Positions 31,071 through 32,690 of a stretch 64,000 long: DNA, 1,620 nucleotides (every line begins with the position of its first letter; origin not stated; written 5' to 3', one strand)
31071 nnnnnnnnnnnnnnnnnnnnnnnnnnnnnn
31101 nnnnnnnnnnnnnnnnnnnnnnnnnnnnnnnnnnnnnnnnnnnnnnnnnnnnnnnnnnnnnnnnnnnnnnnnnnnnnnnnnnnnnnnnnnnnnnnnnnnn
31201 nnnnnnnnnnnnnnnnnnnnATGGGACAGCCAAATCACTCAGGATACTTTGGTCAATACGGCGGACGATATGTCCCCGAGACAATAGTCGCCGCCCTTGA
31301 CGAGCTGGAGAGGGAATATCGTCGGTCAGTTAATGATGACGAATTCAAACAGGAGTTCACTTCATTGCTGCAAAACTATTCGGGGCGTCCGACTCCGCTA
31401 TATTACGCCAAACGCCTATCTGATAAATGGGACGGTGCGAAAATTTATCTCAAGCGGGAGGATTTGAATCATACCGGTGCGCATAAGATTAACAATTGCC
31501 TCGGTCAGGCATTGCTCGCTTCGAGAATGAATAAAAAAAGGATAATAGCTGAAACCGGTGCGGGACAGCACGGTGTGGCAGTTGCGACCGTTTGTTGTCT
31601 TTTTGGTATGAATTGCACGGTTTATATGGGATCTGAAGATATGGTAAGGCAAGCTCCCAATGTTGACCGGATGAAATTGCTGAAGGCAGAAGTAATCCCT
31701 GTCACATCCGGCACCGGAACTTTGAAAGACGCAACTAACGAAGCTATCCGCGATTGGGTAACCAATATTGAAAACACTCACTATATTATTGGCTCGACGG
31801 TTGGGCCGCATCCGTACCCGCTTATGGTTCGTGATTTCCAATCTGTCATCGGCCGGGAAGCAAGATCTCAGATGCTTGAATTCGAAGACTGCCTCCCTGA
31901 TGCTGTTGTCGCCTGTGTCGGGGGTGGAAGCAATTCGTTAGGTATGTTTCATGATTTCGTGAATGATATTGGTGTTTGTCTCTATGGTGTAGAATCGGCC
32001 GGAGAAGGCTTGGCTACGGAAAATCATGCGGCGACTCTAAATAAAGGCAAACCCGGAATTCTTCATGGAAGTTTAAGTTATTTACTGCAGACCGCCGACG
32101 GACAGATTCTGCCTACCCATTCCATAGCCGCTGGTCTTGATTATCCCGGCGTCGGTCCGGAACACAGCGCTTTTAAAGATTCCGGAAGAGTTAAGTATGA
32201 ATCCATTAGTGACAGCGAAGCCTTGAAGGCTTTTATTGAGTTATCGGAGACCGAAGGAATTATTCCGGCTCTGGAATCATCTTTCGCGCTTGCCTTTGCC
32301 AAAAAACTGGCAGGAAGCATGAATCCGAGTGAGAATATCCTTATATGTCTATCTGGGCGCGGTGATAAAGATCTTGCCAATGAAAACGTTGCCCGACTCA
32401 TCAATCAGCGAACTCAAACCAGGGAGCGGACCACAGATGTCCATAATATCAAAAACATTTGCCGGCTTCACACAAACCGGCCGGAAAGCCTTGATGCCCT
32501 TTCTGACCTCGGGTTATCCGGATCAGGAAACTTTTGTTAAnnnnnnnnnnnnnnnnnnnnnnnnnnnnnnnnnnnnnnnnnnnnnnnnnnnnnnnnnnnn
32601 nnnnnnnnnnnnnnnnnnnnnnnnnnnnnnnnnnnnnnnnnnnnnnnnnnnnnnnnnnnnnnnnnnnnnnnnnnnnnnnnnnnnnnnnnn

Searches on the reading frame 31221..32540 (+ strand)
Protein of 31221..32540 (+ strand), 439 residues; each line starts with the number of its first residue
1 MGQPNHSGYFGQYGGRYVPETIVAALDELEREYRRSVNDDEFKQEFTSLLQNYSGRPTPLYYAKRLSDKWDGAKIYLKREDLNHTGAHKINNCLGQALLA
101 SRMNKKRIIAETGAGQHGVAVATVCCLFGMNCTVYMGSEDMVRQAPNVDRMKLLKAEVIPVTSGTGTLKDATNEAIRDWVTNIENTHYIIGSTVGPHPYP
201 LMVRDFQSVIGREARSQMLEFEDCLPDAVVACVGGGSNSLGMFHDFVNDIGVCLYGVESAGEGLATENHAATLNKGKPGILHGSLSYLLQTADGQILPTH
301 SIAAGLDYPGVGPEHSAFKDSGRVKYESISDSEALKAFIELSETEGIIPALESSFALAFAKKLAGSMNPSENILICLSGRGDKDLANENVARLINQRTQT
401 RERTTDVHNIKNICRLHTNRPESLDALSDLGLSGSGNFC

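Call 17: search_protein_families(library=pfam, proteins=[window:31221-32540:+], max_evalue=0.00001)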
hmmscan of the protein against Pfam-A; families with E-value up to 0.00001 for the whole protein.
window:31221-32540:+ (439 aa): 1 family
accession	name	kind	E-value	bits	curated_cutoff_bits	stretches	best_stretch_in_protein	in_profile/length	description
PF00291.31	PALP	-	1.9e-41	142.8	35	1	55-379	5-295/295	Pyridoxal-phosphate dependent enzyme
